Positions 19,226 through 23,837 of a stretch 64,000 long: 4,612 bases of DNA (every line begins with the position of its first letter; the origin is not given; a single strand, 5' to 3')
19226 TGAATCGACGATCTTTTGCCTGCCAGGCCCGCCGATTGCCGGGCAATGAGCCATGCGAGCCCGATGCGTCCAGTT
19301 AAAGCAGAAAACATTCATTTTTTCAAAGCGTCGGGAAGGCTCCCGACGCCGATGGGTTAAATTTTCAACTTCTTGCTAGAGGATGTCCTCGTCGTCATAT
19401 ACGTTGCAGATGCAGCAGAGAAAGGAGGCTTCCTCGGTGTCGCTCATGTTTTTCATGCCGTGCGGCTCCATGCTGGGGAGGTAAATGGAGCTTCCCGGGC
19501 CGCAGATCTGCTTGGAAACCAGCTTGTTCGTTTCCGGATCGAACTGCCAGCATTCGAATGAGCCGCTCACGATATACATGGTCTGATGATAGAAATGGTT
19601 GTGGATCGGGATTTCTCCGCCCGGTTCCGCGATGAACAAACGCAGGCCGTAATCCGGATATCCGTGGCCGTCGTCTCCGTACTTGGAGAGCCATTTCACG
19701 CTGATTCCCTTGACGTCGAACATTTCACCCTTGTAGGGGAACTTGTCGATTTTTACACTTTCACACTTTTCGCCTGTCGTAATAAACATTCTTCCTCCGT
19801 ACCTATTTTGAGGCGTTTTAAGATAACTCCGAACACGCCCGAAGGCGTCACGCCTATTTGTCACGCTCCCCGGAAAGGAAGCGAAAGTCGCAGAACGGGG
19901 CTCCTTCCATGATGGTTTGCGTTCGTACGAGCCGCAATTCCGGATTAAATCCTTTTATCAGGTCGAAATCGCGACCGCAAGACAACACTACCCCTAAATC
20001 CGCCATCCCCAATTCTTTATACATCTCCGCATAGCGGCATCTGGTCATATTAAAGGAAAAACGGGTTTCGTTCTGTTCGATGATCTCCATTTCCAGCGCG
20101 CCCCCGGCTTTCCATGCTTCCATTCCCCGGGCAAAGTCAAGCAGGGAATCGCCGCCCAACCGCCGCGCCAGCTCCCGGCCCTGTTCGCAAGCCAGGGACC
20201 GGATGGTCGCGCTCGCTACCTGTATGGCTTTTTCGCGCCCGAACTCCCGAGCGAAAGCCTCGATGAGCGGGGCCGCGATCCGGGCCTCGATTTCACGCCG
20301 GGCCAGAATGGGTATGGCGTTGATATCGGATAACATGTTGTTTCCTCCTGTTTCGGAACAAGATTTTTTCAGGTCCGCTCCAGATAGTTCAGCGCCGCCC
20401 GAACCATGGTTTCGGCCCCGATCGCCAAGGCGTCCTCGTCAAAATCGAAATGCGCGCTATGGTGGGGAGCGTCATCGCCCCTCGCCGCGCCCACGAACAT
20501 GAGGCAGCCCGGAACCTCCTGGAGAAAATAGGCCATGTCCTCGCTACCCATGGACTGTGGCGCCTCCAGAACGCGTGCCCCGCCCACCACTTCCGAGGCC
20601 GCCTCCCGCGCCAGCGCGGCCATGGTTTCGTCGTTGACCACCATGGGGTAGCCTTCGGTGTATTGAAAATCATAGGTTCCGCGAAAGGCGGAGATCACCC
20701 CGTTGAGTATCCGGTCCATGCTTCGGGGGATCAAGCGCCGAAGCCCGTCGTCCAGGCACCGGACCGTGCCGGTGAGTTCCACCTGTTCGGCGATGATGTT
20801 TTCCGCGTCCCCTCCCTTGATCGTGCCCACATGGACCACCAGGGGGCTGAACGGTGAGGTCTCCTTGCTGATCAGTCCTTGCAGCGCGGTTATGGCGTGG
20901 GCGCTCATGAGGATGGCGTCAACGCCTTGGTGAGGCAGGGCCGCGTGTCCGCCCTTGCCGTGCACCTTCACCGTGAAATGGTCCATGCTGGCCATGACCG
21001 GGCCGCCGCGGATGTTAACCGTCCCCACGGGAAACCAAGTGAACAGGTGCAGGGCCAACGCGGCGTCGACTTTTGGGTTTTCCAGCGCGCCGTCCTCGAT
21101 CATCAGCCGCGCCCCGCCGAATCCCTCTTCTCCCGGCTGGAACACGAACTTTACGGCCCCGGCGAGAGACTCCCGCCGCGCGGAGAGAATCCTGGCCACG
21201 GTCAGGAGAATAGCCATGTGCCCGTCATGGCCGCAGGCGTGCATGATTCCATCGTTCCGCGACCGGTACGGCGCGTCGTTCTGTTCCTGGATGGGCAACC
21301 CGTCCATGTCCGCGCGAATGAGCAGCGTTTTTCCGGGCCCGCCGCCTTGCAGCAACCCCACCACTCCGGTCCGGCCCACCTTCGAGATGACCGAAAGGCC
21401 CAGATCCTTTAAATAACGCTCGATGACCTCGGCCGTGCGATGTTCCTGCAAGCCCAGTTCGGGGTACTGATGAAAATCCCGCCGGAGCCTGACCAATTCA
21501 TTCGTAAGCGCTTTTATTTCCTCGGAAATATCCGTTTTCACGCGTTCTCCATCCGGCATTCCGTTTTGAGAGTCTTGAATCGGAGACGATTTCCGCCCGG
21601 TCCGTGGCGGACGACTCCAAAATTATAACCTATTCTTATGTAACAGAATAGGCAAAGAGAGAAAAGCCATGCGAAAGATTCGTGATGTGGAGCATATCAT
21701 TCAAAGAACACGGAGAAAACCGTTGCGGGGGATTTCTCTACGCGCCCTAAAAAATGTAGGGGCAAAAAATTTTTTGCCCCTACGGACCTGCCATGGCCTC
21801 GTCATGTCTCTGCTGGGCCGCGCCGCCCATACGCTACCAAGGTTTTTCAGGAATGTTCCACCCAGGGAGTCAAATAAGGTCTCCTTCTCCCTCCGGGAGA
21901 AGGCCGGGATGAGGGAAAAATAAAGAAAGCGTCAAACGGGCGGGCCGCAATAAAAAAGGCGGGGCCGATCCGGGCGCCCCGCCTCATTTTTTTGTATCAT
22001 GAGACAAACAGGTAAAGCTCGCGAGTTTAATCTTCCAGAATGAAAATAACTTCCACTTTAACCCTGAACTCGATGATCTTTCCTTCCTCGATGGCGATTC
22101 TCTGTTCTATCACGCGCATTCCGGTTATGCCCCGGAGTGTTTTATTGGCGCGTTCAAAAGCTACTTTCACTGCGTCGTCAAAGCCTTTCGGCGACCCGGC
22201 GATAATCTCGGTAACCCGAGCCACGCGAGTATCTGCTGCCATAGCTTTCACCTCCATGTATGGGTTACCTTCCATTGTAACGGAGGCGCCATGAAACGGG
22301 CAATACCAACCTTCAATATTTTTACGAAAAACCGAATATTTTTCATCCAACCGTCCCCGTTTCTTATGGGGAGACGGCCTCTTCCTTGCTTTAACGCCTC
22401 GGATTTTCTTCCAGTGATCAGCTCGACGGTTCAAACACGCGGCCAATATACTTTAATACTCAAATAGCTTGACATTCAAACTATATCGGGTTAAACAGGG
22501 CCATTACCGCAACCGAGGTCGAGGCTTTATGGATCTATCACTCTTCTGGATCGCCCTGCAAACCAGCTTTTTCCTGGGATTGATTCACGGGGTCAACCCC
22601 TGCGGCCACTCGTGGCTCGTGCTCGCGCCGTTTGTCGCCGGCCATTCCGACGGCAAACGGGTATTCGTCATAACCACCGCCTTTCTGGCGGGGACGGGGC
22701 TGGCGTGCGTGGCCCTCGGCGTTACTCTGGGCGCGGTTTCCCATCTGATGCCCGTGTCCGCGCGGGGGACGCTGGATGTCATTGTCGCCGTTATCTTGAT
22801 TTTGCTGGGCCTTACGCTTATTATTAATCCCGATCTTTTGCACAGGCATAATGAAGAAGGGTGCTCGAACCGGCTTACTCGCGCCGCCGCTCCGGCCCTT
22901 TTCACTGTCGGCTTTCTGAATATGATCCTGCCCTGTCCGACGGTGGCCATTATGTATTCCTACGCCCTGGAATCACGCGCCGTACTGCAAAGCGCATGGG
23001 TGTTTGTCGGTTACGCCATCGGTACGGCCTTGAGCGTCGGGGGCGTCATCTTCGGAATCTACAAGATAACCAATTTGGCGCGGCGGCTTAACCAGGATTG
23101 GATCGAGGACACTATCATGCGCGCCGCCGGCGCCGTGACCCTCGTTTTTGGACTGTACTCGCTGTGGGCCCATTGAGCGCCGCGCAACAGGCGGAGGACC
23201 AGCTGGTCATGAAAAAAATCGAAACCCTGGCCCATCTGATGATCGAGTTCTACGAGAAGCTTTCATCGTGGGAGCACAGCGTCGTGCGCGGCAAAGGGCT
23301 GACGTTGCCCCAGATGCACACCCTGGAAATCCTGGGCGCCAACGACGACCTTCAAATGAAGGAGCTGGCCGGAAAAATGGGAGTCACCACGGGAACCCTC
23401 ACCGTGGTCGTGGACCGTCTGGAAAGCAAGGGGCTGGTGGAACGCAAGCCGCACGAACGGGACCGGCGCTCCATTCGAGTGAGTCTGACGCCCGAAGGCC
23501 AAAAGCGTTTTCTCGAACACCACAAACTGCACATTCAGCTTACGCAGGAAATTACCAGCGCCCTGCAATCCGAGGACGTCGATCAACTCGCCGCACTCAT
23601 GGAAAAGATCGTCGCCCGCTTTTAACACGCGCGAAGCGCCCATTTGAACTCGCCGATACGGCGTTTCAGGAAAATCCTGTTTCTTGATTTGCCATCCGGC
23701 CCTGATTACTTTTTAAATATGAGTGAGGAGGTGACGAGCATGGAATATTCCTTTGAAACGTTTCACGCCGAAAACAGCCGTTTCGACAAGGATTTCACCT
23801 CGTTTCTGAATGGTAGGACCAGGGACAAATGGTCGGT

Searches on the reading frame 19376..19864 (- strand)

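Call 32: search_protein_families(library=pfam, proteins=[window:19376-19864:-])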
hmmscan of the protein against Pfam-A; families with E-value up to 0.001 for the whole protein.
window:19376-19864:- (162 aa): 2 families
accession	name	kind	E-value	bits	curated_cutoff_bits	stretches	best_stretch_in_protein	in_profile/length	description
PF07883.17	Cupin_2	-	3.4e-11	43.1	27.2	1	77-150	3-68/70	Cupin domain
PF00190.28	Cupin_1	-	0.00017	21.6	22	1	76-150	38-112/151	Cupin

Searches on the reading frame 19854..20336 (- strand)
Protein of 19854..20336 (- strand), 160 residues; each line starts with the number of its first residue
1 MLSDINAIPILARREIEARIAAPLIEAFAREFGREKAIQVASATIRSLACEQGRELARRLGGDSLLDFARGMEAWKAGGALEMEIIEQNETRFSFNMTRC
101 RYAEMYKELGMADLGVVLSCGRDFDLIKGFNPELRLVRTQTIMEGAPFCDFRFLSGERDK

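Call 32: search_protein_families(library=pfam, proteins=[window:19854-20336:-])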
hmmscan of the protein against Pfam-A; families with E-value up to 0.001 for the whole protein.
window:19854-20336:- (160 aa): 1 family
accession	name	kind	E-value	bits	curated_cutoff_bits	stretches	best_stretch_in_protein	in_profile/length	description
PF14196.11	ATC_hydrolase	-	7.5e-38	131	28.1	1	13-153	1-145/145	L-2-amino-thiazoline-4-carboxylic acid hydrolase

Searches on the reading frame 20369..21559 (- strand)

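Call 32: search_protein_families(library=pfam, proteins=[window:20369-21559:-])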
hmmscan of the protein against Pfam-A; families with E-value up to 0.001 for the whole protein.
window:20369-21559:- (396 aa): 2 families
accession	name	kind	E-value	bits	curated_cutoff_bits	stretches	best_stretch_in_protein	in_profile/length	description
PF01546.33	Peptidase_M20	-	1.2e-47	163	24.6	1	80-390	1-205/206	Peptidase family M20/M25/M40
PF07687.19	M20_dimer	-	2.3e-13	50.5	21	1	195-268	9-82/107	Peptidase dimerisation domain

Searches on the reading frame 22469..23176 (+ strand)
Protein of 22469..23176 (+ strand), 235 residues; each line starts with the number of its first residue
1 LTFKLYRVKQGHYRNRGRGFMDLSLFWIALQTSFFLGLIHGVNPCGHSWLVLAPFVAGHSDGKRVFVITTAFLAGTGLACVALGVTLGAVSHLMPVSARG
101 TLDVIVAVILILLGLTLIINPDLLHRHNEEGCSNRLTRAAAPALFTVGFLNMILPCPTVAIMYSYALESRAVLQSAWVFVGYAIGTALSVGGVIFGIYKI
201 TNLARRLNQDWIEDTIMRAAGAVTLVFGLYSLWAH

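Call 27: search_protein_families(library=pfam, proteins=[window:22469-23176:+], max_evalue=0.001)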
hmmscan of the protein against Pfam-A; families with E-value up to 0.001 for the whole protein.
window:22469-23176:+ (235 aa): 1 family
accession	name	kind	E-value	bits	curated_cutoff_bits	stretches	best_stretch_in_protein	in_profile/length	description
PF13386.12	DsbD_2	-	7.1e-16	59.1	24.9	1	74-230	40-199/199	Cytochrome C biogenesis protein transmembrane region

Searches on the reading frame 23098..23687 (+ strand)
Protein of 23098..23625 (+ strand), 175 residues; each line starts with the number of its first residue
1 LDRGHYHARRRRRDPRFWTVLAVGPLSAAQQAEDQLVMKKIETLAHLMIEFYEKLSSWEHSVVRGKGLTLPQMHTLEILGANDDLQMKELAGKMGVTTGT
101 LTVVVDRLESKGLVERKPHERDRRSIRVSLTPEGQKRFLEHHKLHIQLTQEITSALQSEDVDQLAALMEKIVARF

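Call 27: search_protein_families(library=pfam, proteins=[window:23098-23625:+, window:23148-23687:+], max_evalue=0.001)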
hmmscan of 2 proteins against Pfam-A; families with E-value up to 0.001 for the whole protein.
window:23098-23625:+ (175 aa): 7 families
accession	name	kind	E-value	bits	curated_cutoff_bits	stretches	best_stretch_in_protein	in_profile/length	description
PF01047.28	MarR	-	1.8e-18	66.6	24.6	1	68-126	1-59/59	MarR family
PF12802.13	MarR_2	-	5.9e-15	55.6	27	1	67-125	2-61/61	MarR family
PF13601.12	HTH_34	-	7.3e-08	32.9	27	1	75-143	5-74/80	Winged helix DNA-binding domain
PF22381.2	Staph_reg_Sar_Rot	-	2.1e-07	31.4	27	1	66-137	10-81/85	Transcriptional regulator SarA/Rot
PF13412.12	HTH_24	-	9.1e-07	28.8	21.9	1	76-115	9-48/48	Winged helix-turn-helix DNA-binding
PF13463.12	HTH_27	-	2.3e-06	28.2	22.2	1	77-134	10-68/68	Winged helix DNA-binding domain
PF00392.27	GntR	-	7.6e-06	25.9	27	1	79-119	18-59/64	Bacterial regulatory proteins, gntR family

window:23148-23687:+ (179 aa): 0 families
